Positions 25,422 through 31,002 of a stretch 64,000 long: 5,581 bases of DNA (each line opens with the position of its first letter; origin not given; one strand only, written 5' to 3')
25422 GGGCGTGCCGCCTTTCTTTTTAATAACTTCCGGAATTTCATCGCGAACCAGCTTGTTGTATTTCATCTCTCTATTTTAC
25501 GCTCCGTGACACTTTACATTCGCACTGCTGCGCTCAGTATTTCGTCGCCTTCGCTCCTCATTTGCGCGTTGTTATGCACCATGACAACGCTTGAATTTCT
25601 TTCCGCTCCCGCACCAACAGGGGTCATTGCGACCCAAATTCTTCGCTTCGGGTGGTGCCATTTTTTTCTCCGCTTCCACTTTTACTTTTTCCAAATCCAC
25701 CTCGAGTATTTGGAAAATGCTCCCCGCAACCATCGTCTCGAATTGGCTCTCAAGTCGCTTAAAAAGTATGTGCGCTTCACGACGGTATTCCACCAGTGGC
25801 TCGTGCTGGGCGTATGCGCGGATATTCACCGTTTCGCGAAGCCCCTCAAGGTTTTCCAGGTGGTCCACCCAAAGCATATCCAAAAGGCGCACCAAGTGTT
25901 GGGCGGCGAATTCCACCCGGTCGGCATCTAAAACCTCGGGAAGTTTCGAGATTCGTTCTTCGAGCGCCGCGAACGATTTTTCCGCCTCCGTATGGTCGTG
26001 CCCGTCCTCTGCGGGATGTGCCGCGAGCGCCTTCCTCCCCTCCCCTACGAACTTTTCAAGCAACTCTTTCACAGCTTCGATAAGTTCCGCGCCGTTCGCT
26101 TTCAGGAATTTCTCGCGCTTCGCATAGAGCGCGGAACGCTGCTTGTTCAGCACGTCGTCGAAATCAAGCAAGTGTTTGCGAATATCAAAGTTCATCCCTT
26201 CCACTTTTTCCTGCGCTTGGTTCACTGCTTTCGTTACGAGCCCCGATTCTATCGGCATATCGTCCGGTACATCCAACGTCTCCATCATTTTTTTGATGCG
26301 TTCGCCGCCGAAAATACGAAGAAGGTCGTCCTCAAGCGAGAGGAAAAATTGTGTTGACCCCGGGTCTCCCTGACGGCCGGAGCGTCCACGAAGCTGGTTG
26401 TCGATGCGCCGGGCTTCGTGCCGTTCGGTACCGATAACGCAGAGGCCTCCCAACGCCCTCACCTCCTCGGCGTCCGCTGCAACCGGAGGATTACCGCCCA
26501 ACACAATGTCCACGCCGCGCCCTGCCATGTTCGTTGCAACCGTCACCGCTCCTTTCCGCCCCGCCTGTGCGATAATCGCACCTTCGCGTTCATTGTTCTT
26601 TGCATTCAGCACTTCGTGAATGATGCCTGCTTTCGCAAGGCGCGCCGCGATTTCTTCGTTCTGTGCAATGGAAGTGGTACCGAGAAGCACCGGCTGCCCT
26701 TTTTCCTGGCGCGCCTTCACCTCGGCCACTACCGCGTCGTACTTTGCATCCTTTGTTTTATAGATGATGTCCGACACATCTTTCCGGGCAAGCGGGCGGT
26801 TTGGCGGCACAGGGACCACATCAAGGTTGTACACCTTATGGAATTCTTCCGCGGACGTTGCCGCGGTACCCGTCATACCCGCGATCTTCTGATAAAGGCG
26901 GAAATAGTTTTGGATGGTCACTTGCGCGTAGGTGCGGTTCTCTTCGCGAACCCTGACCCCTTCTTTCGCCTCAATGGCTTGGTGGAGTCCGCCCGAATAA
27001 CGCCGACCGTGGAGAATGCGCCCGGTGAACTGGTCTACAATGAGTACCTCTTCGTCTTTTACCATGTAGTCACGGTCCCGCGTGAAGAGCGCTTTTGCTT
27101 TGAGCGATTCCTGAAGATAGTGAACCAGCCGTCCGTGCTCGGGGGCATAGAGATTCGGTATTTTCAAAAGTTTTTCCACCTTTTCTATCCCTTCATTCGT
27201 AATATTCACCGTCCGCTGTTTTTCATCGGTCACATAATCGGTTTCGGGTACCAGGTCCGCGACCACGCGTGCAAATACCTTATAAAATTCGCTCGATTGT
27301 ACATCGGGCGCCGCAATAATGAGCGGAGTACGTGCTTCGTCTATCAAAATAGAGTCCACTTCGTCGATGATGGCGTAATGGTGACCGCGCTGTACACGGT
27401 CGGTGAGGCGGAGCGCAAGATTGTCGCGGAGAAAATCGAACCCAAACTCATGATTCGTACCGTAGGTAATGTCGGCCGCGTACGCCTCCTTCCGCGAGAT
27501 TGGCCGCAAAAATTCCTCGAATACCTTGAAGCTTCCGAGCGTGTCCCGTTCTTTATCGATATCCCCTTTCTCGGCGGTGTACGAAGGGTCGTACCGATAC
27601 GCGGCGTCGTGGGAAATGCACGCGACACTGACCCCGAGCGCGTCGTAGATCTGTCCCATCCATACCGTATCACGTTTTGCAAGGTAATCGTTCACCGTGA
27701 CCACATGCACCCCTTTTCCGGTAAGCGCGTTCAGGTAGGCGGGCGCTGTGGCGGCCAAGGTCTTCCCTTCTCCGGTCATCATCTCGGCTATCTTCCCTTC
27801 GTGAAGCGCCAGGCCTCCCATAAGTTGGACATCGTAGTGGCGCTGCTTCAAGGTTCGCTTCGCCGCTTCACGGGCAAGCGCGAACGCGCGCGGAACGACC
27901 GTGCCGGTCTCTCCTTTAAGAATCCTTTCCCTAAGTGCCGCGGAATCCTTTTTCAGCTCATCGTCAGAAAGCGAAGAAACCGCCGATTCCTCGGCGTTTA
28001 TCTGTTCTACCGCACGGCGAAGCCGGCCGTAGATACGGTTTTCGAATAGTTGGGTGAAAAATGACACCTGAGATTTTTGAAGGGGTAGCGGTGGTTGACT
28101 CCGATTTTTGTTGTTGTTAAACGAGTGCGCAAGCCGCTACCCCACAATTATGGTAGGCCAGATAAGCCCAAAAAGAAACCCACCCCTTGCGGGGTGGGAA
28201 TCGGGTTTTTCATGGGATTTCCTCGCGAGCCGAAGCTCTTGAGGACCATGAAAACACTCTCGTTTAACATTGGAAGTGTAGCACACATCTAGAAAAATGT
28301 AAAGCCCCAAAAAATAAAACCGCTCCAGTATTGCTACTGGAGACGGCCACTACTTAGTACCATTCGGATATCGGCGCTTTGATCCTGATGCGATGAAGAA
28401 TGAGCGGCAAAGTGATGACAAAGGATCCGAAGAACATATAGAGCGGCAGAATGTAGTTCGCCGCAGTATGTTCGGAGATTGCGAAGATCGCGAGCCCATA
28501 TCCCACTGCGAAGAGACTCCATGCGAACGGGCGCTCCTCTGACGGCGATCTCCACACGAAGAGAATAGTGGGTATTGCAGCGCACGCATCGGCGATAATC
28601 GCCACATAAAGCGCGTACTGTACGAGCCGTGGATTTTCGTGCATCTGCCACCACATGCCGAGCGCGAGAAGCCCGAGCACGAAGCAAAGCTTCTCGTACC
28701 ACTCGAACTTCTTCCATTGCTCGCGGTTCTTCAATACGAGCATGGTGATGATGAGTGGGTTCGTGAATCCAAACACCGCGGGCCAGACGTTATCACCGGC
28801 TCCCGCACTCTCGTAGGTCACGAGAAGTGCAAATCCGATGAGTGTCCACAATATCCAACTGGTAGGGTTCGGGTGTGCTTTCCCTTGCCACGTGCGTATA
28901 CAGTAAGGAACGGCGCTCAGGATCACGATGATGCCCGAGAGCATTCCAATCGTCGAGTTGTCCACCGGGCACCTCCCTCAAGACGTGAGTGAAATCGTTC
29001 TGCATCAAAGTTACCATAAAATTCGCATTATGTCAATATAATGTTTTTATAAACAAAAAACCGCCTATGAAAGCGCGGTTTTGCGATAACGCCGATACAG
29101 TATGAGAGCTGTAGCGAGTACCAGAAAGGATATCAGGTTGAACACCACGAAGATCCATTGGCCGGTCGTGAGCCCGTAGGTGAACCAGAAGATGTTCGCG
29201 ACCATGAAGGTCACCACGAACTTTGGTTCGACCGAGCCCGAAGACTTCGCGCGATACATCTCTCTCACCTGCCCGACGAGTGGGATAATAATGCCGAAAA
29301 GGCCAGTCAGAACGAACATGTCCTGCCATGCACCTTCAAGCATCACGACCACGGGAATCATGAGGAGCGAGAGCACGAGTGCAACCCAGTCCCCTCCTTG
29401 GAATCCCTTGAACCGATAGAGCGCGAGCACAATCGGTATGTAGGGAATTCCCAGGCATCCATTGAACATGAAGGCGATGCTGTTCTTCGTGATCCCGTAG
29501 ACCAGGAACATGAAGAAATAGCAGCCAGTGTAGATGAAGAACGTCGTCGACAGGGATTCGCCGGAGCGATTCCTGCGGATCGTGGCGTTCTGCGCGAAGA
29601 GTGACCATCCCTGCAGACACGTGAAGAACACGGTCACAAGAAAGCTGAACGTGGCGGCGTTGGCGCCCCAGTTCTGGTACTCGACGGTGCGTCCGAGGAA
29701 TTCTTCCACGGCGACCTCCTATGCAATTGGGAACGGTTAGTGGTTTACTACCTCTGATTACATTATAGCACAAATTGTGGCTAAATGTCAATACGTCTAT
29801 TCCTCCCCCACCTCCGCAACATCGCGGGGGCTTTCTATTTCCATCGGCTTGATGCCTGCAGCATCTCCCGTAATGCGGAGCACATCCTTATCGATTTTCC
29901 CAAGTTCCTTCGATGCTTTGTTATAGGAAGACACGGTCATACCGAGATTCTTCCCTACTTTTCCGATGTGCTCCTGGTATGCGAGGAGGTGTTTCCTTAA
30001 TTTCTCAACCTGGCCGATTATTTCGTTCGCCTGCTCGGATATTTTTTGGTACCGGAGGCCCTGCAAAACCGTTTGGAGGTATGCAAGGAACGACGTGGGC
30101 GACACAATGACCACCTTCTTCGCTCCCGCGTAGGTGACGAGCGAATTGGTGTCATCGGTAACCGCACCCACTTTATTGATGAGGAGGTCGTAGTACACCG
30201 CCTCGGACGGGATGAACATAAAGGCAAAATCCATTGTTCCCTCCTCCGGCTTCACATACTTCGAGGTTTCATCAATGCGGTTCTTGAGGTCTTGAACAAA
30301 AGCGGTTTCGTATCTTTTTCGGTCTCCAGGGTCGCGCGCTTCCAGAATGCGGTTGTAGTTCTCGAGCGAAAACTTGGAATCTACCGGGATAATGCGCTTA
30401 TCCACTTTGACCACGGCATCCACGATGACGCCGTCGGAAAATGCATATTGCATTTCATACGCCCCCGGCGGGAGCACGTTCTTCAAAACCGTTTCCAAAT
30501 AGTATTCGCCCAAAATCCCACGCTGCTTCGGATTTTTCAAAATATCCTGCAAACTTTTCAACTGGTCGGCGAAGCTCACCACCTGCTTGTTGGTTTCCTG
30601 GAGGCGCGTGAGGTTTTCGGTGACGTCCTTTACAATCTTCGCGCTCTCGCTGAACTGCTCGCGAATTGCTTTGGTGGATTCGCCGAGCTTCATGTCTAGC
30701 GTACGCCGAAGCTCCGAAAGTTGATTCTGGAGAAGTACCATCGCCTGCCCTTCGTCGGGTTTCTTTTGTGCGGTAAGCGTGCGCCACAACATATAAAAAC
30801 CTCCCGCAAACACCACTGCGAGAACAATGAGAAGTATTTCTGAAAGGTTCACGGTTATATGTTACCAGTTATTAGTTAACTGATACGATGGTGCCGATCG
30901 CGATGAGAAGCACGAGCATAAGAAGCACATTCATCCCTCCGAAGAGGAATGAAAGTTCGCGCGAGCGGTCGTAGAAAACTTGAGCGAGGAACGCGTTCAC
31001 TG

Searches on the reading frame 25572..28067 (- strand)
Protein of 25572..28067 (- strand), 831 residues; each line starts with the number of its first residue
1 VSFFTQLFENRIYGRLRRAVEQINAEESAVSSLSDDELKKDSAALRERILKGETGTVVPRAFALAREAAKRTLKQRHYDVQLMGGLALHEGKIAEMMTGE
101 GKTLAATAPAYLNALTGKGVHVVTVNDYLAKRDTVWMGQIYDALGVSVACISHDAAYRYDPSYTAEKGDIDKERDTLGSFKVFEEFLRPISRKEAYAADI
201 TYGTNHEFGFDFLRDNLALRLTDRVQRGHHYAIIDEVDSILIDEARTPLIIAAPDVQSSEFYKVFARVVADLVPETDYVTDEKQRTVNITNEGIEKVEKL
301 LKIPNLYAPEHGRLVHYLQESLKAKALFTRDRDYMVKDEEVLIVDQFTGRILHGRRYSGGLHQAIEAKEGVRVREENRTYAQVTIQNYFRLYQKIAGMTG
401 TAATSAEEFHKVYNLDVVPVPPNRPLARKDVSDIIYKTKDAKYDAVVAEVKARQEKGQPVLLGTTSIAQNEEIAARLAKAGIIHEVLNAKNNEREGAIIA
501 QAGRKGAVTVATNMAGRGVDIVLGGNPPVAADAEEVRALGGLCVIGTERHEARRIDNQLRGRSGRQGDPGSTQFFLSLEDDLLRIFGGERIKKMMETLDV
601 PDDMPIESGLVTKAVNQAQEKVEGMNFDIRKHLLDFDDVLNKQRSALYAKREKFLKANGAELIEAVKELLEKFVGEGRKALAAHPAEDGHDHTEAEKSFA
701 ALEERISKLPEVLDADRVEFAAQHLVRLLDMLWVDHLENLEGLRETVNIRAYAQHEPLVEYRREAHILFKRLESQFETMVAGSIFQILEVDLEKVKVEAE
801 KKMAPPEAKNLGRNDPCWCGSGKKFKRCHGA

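Call 11: search_protein_families(library=pfam, proteins=[window:25572-28067:-], max_evalue=0.001)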
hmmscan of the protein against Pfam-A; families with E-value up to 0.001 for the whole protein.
window:25572-28067:- (831 aa): 5 families
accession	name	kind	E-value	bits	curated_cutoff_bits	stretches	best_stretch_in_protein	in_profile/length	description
PF07517.20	SecA_DEAD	-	4.1e-116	387.7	24.6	1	9-410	9-290/290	SecA DEAD-like domain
PF21090.3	P-loop_SecA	-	2.9e-77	259.3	27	2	425-533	1-109/205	SecA P-loop domain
PF01043.26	SecA_PP_bind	-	1.4e-40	138.8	23.5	1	258-366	2-110/110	SecA preprotein cross-linking domain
PF07516.18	SecA_SW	-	7.8e-39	134.2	26.7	1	605-787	1-199/200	SecA Wing and Scaffold domain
PF02810.21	SEC-C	-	9.8e-11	41.8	20.4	1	813-830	1-18/19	SEC-C motif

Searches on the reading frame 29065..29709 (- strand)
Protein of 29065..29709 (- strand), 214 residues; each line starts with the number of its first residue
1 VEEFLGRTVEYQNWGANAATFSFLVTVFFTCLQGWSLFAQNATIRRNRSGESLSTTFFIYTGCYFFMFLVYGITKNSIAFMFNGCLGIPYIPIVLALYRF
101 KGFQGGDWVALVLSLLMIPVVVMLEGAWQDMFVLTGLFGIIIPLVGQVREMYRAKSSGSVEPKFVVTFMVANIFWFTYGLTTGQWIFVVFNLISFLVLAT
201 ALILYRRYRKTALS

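Call 74: search_protein_families(library=pfam, proteins=[window:29065-29709:-], max_evalue=0.001)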
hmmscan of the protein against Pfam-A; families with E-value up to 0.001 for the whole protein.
window:29065-29709:- (214 aa): 2 families
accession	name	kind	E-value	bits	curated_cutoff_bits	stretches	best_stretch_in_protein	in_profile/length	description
PF03083.21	MtN3_slv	-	1.6e-08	34.9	23.7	1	147-210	21-84/87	Sugar efflux transporter for intercellular exchange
PF04193.19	PQ-loop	-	0.0001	22.4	22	1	135-186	8-59/61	PQ loop repeat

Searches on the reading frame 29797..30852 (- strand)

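Call 11: search_protein_families(library=pfam, proteins=[window:29797-30852:-], max_evalue=0.001)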
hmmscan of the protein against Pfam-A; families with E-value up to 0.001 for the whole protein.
window:29797-30852:- (351 aa): 1 family
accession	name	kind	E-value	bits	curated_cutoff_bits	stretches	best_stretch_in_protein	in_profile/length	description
PF02646.22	RmuC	-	9.4e-60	202.6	26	1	44-325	2-272/291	RmuC family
